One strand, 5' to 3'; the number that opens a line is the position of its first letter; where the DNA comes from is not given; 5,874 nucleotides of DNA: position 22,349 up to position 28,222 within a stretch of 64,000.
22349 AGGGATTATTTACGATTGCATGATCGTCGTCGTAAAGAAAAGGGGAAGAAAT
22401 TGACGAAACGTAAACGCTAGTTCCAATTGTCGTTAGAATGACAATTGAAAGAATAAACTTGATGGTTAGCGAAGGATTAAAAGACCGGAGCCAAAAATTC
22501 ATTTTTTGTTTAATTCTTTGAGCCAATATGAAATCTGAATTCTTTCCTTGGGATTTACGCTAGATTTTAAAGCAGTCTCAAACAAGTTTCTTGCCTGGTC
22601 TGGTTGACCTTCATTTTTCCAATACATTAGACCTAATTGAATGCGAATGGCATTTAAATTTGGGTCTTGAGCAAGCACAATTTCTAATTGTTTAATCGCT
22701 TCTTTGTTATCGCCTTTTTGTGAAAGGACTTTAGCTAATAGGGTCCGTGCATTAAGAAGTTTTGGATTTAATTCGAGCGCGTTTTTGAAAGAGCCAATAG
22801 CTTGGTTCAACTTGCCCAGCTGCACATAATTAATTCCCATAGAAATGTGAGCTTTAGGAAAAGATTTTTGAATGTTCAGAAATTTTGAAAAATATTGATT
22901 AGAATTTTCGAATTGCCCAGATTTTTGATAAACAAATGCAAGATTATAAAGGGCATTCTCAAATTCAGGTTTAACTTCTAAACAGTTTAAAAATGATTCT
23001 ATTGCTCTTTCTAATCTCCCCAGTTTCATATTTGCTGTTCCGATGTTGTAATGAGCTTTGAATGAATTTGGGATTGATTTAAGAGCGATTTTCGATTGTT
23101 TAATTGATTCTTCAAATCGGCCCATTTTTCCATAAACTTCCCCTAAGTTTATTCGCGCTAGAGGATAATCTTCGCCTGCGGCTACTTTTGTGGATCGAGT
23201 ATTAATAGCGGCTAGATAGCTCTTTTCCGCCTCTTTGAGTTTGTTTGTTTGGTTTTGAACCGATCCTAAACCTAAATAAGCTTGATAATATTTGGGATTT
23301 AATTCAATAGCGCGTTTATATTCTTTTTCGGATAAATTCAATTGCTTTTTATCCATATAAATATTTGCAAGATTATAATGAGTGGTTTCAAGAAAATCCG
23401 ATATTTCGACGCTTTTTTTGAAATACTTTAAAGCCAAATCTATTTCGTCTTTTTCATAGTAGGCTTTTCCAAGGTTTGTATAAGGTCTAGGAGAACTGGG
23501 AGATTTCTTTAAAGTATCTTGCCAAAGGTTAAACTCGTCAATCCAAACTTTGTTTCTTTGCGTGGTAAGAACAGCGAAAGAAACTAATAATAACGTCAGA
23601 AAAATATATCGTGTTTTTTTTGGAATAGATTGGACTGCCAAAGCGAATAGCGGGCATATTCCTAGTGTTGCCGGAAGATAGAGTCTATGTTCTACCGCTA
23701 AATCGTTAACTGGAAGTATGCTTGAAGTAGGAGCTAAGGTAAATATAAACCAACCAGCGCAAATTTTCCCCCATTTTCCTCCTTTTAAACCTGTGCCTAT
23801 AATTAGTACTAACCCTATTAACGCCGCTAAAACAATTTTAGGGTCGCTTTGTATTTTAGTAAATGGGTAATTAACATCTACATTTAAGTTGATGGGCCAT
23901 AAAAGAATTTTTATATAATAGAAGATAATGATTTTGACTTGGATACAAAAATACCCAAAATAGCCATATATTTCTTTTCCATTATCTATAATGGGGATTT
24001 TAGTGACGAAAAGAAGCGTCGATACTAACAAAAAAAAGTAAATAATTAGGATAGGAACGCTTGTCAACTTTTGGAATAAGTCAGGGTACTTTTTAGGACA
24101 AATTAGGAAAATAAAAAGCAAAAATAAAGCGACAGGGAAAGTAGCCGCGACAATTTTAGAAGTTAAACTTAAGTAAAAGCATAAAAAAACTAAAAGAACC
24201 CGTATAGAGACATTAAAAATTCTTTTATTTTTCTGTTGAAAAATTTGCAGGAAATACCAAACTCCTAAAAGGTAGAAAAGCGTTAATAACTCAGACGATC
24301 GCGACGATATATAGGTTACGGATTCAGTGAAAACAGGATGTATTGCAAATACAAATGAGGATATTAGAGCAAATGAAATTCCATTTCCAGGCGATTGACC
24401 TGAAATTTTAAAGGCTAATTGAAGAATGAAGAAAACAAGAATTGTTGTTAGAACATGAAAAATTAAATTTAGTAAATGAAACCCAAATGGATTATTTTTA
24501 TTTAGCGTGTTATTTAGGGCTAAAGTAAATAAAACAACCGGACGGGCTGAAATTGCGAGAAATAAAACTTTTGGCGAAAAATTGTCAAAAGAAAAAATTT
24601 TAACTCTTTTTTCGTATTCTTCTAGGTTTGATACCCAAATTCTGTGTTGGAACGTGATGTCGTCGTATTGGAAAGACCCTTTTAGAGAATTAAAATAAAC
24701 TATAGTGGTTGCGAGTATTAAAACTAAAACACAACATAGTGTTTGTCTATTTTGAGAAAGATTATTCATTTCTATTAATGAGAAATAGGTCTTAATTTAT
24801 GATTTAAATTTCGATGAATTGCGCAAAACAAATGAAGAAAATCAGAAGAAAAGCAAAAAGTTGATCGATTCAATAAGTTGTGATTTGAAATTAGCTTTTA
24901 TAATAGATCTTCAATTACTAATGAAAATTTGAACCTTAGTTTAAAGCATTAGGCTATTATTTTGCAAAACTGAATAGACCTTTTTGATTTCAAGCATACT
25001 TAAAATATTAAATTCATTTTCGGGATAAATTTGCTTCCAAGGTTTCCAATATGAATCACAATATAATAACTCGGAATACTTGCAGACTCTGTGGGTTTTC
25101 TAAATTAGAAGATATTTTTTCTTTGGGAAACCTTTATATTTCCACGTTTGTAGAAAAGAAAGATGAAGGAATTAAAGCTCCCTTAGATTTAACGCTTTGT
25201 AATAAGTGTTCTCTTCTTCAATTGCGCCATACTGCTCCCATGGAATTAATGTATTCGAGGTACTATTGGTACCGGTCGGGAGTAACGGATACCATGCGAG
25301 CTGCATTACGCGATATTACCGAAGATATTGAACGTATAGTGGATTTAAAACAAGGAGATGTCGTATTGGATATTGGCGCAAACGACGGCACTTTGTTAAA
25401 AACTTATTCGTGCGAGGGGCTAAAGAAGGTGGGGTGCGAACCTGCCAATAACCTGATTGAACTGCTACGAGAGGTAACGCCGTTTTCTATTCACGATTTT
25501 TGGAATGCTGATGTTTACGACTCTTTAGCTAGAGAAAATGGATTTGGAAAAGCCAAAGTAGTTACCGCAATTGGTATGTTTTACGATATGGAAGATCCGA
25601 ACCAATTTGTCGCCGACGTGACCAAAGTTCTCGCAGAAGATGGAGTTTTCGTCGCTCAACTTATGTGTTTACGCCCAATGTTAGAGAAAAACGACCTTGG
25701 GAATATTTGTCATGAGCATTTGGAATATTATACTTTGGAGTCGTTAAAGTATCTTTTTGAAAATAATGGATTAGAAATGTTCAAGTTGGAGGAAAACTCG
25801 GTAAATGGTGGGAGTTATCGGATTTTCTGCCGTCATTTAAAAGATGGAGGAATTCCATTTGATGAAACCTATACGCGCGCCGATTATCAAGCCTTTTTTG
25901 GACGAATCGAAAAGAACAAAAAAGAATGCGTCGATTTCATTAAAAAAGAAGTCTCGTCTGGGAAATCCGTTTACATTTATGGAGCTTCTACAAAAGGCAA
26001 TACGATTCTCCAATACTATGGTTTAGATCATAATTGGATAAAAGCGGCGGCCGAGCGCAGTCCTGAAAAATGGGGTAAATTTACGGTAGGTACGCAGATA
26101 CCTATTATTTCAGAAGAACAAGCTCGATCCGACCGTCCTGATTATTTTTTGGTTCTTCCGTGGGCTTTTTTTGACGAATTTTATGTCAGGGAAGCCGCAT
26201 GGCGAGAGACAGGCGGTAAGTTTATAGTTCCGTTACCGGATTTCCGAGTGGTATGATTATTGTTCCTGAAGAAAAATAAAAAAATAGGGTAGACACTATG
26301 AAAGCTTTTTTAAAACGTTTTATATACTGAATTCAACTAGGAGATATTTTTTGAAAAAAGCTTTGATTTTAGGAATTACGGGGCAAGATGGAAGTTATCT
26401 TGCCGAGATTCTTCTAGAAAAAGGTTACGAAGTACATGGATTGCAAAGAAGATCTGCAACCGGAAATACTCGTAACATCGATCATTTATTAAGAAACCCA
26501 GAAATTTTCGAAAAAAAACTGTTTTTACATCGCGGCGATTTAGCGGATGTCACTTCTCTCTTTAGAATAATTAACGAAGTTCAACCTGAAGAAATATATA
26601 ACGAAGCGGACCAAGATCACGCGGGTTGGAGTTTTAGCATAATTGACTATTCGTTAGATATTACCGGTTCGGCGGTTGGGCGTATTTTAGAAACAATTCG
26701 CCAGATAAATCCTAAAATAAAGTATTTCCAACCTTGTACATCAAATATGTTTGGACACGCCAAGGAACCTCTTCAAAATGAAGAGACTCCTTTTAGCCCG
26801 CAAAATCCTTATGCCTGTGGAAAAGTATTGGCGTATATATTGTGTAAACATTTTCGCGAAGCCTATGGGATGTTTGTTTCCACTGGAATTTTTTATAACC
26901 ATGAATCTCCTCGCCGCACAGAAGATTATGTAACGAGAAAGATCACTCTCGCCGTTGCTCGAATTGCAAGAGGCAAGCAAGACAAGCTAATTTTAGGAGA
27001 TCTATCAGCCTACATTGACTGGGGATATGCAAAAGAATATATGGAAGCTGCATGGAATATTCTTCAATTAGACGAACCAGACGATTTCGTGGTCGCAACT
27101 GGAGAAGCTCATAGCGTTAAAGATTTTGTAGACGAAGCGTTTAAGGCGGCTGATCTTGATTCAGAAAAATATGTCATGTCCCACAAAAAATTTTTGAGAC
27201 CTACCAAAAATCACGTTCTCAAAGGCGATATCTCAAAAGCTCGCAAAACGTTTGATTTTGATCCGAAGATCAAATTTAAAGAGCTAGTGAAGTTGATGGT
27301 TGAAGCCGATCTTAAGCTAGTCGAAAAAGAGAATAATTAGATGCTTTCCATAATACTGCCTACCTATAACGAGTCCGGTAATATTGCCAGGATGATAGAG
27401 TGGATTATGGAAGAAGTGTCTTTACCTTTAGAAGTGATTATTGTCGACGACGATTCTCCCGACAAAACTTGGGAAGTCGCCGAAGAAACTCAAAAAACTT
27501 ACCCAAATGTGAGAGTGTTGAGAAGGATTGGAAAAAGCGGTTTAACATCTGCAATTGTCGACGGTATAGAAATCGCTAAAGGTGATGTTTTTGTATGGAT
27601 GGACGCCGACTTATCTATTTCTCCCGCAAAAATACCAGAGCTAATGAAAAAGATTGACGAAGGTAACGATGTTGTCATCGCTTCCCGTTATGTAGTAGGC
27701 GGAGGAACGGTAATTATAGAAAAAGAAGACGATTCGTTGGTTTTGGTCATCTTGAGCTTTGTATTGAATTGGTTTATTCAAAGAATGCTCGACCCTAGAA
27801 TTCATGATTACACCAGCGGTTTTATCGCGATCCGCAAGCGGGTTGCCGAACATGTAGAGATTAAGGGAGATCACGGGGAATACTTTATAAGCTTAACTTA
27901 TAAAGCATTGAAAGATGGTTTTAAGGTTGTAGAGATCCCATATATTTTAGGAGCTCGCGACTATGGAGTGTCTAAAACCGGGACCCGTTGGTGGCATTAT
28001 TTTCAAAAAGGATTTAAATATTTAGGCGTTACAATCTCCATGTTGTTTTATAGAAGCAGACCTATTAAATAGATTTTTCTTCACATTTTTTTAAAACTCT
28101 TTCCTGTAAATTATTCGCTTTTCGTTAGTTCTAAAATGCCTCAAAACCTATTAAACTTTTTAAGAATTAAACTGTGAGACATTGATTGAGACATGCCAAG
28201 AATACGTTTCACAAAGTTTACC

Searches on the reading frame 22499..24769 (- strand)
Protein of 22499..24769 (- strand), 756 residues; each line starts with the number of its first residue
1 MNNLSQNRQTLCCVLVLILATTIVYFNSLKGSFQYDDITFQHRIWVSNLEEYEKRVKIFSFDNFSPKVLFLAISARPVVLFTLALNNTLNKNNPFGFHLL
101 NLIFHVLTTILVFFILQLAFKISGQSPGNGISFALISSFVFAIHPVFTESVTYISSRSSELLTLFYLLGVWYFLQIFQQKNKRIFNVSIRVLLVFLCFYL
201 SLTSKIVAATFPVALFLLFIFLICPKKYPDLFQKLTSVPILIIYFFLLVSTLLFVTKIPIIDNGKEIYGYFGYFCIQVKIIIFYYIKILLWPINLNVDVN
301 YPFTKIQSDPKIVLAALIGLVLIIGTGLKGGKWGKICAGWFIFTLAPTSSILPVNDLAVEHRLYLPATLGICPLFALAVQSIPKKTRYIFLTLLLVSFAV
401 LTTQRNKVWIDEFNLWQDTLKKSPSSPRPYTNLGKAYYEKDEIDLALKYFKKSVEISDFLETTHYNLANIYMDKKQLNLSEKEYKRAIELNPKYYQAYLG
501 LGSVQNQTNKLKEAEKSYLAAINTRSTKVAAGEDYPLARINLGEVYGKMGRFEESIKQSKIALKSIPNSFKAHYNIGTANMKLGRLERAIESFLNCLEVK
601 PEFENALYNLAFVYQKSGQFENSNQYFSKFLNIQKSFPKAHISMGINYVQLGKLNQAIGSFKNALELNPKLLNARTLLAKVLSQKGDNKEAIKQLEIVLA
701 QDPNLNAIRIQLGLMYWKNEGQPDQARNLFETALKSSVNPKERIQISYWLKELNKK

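Call 20: search_protein_families(library=pfam, proteins=[window:22499-24769:-], max_evalue=0.001)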
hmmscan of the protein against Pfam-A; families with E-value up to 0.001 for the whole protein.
window:22499-24769:- (756 aa): 22 families
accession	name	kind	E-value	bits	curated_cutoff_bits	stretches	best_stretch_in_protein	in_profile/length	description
PF00515.34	TPR_1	-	2.3e-42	141.6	27.8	4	571-603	2-34/34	Tetratricopeptide repeat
PF07719.23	TPR_2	-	1.3e-40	134.6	27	3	463-494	3-34/34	Tetratricopeptide repeat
PF13181.12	TPR_8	-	3.2e-40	133.3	25.7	2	464-494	4-34/34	Tetratricopeptide repeat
PF13414.12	TPR_11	-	2.3e-36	123.6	26.8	4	581-618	5-42/42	TPR repeat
PF13424.12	TPR_12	-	1.1e-30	106.1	30.1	3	604-667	3-67/77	Tetratricopeptide repeat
PF13432.12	TPR_16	-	2e-26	92.5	32.7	3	465-522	1-58/65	Tetratricopeptide repeat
PF13431.12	TPR_17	-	5.1e-25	86.1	24.4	0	484-515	2-33/34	Tetratricopeptide repeat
PF14559.12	TPR_19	-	1.2e-24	86.8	25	1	649-704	2-57/68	Tetratricopeptide repeat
PF13176.12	TPR_7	-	3.9e-19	67.5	27.9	0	711-741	4-33/36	Tetratricopeptide repeat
PF13428.12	TPR_14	-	3.8e-17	61.5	23.5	0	673-713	2-42/44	Tetratricopeptide repeat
PF24575.1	TPR_Slam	-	3.5e-13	50.3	35.2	1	679-726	54-100/104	Surface lipoprotein assembly modifier, N-terminal TPR repeats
PF13174.12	TPR_6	-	5.1e-13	49.2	26.3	0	606-632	2-28/33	Tetratricopeptide repeat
PF13374.12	TPR_10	-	2.6e-12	46.8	27.5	0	430-456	5-31/42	Tetratricopeptide repeat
PF23914.1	TPR_CcmH_CycH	-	6.4e-12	46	42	1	645-735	57-149/158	Cytochrome c-type biogenesis protein H TPR domain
PF25064.1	ARM_TT21_5th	-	6.8e-11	42.9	27.8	0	586-664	17-98/117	TT21 fifth ARM repeats domain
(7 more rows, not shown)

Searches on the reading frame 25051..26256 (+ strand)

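Call 20: search_protein_families(library=pfam, proteins=[window:25051-26256:+], max_evalue=0.001)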
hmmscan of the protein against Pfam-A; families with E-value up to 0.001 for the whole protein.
window:25051-26256:+ (401 aa): 5 families
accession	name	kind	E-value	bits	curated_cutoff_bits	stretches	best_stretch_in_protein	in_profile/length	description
PF08484.17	Methyltransf_14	-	1.1e-37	129.8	23.5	1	275-396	39-160/160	C-methyltransferase C-terminal domain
PF13489.12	Methyltransf_23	-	1.8e-14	54.2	27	1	87-243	7-161/164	Methyltransferase domain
PF08421.16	Methyltransf_13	-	1.4e-09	38.4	31.3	1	11-68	1-62/62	Putative zinc binding domain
PF08242.18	Methyltransf_12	-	5.3e-07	30.7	30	1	106-200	1-98/98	Methyltransferase domain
PF08241.18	Methyltransf_11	-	4.3e-05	24.5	21.2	1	106-201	1-94/95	Methyltransferase domain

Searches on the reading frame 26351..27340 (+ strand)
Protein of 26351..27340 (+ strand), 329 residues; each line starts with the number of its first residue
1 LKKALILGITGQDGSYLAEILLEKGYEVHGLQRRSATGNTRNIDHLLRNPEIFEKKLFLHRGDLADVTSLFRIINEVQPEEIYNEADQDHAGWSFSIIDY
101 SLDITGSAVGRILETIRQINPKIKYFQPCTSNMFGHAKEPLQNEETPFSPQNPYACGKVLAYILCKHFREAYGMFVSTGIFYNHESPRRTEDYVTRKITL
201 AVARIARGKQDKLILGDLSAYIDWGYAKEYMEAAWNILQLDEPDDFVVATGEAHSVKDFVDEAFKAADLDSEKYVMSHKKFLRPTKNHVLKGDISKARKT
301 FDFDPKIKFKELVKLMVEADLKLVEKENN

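Call 25: search_protein_families(library=padloc, proteins=[L085:12284-14014:+], max_evalue=0.001)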
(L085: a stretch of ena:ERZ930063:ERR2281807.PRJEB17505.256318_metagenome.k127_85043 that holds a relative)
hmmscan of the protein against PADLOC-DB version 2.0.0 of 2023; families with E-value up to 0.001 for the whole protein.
L085:12284-14014:+ (576 aa): 49 families (the best 25 are shown)
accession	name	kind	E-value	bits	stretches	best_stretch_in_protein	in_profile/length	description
PDLC02966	RT-Toprim_I-C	-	3.5e-216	717.1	1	3-572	9-555/568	single gene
PDLC02963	RT-Toprim_I-C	-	8e-216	715.9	1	3-570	4-550/552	single gene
PDLC02964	RT-Toprim_I-C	-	6.6e-150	498.4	1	6-567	3-551/554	single gene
PDLC02967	RT-Toprim_I-C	-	8.9e-150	498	1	6-566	3-546/549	single gene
PDLC02961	RT-TIR_XII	-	2.5e-107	357.7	1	7-385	12-371/475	single gene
PDLC02962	RT-TIR_XII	-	1.1e-104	348.9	1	7-566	12-473/478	single gene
PDLC02959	RT-Protease_XI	-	1.1e-100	336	1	6-330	5-309/510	single gene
PDLC02960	RT-Protease_XI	-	9.6e-100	332.9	1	6-330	3-306/506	single gene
PDLC02968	RT-Toprim_I-C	-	9.4e-97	323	1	24-567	13-527/529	single gene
PDLC02965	RT-Toprim_I-C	-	1.6e-96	322.3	1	24-567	13-527/529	single gene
PDLC02956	RT_XIII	-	4.5e-71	238.3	1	8-335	112-419/469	-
PDLC02946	RT_III-A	-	7.2e-62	207.4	1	17-273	42-271/330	-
PDLC02940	RT_II-A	-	1.2e-59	200.2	1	10-280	185-430/477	-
PDLC02955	RT_X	-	2.5e-58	195.6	1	35-291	21-252/272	-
PDLC02942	RT_III-A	-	4.1e-57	191.8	1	28-324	58-320/341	-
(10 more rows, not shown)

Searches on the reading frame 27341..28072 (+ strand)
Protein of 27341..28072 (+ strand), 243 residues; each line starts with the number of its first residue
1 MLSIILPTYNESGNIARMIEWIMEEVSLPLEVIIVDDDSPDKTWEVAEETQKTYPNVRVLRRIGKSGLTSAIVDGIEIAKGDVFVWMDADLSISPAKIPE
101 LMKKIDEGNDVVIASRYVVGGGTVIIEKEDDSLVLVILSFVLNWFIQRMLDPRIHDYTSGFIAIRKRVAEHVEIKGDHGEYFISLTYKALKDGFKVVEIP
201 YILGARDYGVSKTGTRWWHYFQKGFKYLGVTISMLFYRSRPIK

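Call 14: find_encoding_contigs(protein=window:27341-28072:+, flank=10000, max_places=10)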
Protein window:27341-28072:+ (243 aa): 3 contigs read that carry it; 3 places shown.
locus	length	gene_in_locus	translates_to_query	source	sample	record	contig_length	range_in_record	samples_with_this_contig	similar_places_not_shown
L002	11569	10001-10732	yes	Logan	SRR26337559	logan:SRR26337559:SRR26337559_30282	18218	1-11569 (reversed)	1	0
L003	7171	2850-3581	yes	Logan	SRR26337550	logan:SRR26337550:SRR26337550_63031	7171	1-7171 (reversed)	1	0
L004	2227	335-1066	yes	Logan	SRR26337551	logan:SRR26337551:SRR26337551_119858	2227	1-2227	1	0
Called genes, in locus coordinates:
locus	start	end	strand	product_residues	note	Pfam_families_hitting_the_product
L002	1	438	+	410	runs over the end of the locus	PF00460:Flg_bb_rod, PF22692:LlgE_F_G_D1, PF07559:FlgE_D2, PF06429:Flg_bbr_C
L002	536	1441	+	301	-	PF01973:MptE-like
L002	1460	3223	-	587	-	PF00515:TPR_1, PF07719:TPR_2 (weak), PF13181:TPR_8 (faint), PF13374:TPR_10 (faint), PF13414:TPR_11 (weak), PF14559:TPR_19 (weak), PF13424:TPR_12 (weak), PF13414:TPR_11 (weak), +6 more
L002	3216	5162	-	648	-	PF13432:TPR_16 (weak), PF14559:TPR_19 (weak), PF13414:TPR_11 (weak), PF00515:TPR_1 (weak), PF07719:TPR_2 (weak), PF13414:TPR_11 (weak), PF13424:TPR_12 (weak), PF13431:TPR_17 (weak), +10 more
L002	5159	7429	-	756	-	PF13174:TPR_6 (faint), PF00515:TPR_1 (weak), PF13181:TPR_8 (weak), PF13414:TPR_11 (weak), PF13432:TPR_16 (weak), PF00515:TPR_1 (weak), PF13414:TPR_11 (weak), PF14559:TPR_19, +15 more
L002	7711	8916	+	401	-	PF08421:Methyltransf_13, PF13489:Methyltransf_23, PF08242:Methyltransf_12 (weak), PF08484:Methyltransf_14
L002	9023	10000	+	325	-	PF01370:Epimerase, PF16363:GDP_Man_Dehyd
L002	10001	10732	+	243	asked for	PF00535:Glycos_transf_2, PF13641:Glyco_tranf_2_3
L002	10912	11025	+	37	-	-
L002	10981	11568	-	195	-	?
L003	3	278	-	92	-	?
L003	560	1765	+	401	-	PF08421:Methyltransf_13, PF13489:Methyltransf_23, PF08242:Methyltransf_12 (weak), PF08484:Methyltransf_14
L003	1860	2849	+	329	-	PF01370:Epimerase, PF16363:GDP_Man_Dehyd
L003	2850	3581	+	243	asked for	PF00535:Glycos_transf_2, PF13641:Glyco_tranf_2_3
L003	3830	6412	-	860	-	PF01582:TIR (faint), PF13676:TIR_2, PF24406:nSTAND_NTPase4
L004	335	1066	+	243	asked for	PF00535:Glycos_transf_2, PF13641:Glyco_tranf_2_3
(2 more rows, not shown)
